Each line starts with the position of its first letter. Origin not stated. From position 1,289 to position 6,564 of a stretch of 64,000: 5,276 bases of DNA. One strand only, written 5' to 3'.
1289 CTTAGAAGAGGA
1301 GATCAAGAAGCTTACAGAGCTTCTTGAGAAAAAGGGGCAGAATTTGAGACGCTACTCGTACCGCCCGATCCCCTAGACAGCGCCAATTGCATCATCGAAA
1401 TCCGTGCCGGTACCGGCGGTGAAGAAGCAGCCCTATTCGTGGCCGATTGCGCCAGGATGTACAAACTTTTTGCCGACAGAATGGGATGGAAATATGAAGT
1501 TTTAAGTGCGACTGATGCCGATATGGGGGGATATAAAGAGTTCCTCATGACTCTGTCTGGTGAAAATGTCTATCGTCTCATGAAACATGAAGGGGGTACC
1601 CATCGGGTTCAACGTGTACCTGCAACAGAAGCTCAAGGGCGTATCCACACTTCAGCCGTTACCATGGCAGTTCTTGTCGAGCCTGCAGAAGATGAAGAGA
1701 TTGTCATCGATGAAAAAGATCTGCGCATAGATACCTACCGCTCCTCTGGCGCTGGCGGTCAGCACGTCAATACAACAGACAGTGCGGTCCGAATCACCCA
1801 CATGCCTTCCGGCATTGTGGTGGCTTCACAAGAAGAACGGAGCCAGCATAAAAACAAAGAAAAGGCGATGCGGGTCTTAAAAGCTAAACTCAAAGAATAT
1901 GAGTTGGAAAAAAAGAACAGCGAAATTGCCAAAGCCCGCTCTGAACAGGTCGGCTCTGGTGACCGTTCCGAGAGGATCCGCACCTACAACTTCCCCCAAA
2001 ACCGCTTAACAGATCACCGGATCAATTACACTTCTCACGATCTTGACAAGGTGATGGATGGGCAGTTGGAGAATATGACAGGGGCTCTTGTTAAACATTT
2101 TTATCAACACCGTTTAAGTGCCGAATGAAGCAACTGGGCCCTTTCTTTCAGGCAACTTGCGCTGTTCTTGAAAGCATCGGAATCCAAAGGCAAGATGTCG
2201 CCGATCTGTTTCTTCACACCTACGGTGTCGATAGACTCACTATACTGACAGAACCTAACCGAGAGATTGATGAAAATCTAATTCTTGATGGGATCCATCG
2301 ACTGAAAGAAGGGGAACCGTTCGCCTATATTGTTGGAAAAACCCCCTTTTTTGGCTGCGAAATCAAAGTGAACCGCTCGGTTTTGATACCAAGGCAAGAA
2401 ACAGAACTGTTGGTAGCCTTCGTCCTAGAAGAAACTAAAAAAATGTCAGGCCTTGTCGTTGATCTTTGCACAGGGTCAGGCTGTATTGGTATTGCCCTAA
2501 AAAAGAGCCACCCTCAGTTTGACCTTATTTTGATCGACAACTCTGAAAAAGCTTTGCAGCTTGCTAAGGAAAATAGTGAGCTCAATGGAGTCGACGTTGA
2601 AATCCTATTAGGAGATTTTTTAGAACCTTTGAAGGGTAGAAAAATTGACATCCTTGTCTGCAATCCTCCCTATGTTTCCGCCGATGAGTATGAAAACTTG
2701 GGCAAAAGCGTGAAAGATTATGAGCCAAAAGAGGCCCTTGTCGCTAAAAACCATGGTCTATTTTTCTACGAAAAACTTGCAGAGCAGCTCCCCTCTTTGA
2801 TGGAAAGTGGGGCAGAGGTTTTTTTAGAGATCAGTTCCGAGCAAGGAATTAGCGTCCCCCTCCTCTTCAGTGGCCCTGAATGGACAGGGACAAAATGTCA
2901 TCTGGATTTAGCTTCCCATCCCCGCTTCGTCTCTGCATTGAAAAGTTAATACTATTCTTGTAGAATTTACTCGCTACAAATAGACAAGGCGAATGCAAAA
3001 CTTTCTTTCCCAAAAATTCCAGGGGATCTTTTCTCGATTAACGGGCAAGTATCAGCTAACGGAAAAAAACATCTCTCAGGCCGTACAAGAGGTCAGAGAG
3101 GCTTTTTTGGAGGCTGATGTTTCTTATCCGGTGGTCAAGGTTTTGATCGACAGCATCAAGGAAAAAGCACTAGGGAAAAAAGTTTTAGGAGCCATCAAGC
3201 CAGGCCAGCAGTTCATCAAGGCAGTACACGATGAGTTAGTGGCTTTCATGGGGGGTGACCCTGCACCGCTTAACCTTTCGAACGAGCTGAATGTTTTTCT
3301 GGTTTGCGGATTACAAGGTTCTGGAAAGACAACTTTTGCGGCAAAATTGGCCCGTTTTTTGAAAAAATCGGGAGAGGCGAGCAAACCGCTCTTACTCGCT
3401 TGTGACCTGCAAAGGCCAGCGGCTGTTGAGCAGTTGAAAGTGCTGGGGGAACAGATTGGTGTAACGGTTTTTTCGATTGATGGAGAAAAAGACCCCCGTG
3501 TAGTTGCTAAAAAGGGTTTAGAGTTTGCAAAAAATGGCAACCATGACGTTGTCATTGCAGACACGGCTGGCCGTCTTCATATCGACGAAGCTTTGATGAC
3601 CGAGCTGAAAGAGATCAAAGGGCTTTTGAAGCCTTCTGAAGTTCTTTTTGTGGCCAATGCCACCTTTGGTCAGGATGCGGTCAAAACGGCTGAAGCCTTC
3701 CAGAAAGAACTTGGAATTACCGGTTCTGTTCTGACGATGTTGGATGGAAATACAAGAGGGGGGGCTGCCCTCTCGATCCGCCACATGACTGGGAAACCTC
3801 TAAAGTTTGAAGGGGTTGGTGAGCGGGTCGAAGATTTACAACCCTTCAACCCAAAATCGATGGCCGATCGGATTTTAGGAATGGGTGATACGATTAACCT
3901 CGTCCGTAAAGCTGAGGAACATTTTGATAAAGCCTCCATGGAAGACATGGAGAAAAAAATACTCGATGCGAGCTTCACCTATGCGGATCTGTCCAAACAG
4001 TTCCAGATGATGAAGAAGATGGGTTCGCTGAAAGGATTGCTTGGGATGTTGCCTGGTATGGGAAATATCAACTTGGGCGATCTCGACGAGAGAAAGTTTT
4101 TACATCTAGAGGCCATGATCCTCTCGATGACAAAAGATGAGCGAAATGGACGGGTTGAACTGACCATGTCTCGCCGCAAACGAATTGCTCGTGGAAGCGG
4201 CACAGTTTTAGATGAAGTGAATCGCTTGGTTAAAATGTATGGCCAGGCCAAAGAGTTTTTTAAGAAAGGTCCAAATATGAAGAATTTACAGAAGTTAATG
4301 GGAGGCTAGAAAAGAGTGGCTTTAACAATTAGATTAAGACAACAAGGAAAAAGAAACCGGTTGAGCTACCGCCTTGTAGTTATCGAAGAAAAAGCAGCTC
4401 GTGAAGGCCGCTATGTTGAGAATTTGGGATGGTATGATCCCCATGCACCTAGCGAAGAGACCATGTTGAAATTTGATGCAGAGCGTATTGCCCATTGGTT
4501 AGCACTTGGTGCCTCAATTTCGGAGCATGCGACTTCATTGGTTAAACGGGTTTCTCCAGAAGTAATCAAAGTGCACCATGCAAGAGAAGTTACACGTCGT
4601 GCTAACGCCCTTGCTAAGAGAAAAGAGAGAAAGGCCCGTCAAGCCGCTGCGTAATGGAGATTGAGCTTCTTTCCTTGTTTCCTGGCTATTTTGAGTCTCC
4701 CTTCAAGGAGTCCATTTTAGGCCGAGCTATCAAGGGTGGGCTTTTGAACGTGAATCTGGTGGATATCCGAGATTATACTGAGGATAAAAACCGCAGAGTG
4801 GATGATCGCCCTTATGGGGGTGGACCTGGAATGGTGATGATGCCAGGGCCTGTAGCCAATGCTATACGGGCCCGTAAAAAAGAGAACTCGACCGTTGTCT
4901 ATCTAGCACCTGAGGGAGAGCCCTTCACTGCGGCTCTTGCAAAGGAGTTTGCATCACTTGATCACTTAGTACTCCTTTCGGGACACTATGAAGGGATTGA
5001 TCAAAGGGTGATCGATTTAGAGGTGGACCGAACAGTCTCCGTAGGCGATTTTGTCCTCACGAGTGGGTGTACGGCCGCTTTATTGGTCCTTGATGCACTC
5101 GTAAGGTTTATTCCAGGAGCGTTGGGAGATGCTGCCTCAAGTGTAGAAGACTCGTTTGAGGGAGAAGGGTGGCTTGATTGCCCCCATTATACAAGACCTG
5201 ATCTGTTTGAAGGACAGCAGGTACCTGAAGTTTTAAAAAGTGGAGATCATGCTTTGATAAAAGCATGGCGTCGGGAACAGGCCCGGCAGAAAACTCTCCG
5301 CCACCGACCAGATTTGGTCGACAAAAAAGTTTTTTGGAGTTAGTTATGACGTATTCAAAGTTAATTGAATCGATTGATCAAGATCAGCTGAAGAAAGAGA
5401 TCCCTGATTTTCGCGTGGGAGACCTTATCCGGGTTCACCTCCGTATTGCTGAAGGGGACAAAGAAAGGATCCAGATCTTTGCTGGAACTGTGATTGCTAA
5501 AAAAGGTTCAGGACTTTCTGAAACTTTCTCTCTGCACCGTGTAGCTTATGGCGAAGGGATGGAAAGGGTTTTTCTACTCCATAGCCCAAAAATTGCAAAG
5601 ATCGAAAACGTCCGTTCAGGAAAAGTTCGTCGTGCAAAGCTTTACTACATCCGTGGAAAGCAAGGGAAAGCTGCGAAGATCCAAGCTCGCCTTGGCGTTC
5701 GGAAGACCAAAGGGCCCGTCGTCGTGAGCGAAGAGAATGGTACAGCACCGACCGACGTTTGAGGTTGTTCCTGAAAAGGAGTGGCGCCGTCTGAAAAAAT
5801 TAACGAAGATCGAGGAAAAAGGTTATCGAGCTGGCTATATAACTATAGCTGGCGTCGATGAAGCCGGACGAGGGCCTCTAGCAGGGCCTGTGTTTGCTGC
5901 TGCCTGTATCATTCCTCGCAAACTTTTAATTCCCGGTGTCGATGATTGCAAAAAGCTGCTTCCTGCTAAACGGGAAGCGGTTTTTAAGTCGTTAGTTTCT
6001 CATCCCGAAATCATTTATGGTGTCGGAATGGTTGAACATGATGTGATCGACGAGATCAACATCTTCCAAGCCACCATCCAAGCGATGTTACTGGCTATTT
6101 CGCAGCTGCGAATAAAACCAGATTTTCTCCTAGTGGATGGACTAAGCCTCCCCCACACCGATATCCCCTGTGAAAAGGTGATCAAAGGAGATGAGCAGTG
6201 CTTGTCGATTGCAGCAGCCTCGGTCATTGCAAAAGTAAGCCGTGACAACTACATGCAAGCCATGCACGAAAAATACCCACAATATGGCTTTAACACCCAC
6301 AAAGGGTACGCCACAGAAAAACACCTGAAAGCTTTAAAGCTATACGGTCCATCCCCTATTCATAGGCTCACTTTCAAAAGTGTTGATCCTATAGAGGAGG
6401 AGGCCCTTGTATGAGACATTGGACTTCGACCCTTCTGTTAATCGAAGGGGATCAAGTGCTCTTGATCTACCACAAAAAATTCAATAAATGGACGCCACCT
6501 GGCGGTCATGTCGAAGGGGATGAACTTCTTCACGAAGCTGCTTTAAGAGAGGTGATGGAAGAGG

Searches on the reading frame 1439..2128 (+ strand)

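Call 69: search_protein_families(library=pfam, proteins=[window:1439-2128:+], max_evalue=0.0001)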
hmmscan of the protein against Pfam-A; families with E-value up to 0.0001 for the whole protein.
window:1439-2128:+ (229 aa): 2 families
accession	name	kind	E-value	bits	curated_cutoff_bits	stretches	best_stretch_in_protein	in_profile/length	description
PF00472.26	RF-1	-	1.9e-46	157.2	35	1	85-194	2-116/116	RF-1 domain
PF03462.23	PCRF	-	1.5e-29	103.6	24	1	2-75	120-193/194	PCRF domain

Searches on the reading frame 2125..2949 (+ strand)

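Call 69: search_protein_families(library=pfam, proteins=[window:2125-2949:+], max_evalue=0.0001)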
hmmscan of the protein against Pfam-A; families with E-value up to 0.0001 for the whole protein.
window:2125-2949:+ (274 aa): 6 families
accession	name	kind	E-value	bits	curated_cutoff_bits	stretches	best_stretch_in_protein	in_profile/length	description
PF05175.20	MTS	-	2.3e-17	63.6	23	1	94-188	21-113/170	Methyltransferase small domain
PF13847.12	Methyltransf_31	-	4.3e-10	39.9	27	1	111-183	7-84/145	Methyltransferase domain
PF13649.12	Methyltransf_25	-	4.6e-08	34.1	27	1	111-191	1-84/97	Methyltransferase domain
PF06325.19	PrmA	-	6.5e-08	32.9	22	1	99-180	153-233/296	Ribosomal protein L11 methyltransferase (PrmA)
PF17827.6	PrmC_N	-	1.8e-07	32.1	23.4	1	16-71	11-71/71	PrmC N-terminal domain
PF02527.21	GidB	-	7.4e-05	22.6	27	0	96-179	39-121/184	rRNA small subunit methyltransferase G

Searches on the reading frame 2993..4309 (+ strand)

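Call 69: search_protein_families(library=pfam, proteins=[window:2993-4309:+], max_evalue=0.0001)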
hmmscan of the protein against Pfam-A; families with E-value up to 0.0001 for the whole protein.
window:2993-4309:+ (438 aa): 3 families
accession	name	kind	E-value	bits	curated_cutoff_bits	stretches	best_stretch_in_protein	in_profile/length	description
PF00448.28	SRP54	-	5.9e-71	238.6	22.7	1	100-296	2-196/196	SRP54-type protein, GTPase domain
PF02978.25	SRP_SPB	-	6e-27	94.3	27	1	328-422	2-90/91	Signal peptide binding domain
PF02881.24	SRP54_N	-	1e-21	77.4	22.4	1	5-82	1-75/75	SRP54-type protein, helical bundle domain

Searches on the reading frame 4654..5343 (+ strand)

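Call 69: search_protein_families(library=pfam, proteins=[window:4654-5343:+], max_evalue=0.0001)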
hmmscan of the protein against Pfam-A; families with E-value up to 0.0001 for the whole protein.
window:4654-5343:+ (229 aa): 1 family
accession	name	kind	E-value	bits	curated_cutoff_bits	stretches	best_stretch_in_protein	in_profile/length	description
PF01746.26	tRNA_m1G_MT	-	4.8e-56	190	27.3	1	23-219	2-195/195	tRNA (Guanine-1)-methyltransferase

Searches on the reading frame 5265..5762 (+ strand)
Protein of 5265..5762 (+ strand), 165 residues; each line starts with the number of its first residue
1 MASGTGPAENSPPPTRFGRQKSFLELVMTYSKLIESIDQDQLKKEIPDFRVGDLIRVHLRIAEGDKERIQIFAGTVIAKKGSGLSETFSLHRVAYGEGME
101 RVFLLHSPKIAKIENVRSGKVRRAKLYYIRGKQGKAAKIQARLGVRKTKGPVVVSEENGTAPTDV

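Call 70: search_protein_families(library=pfam, proteins=[window:5265-5762:+], max_evalue=0.0001)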
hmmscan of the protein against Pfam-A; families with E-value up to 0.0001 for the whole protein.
window:5265-5762:+ (165 aa): 1 family
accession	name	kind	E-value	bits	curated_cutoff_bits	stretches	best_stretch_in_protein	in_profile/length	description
PF01245.26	Ribosomal_L19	-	3.8e-45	152.9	22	1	33-141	2-110/111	Ribosomal protein L19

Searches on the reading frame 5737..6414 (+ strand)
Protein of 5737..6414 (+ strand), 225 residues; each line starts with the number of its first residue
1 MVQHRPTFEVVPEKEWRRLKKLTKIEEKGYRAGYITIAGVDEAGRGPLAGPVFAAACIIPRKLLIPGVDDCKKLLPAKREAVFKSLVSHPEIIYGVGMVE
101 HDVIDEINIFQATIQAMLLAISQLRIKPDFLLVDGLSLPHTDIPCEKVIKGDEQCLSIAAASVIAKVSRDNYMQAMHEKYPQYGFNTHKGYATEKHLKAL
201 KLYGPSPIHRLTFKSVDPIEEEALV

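Call 69: search_protein_families(library=pfam, proteins=[window:5737-6414:+], max_evalue=0.0001)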
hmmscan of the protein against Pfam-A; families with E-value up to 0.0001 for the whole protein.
window:5737-6414:+ (225 aa): 1 family
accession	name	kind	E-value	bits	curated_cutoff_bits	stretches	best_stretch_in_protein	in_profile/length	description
PF01351.25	RNase_HII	-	1.8e-37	129.6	25.8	1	38-215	1-198/199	Ribonuclease HII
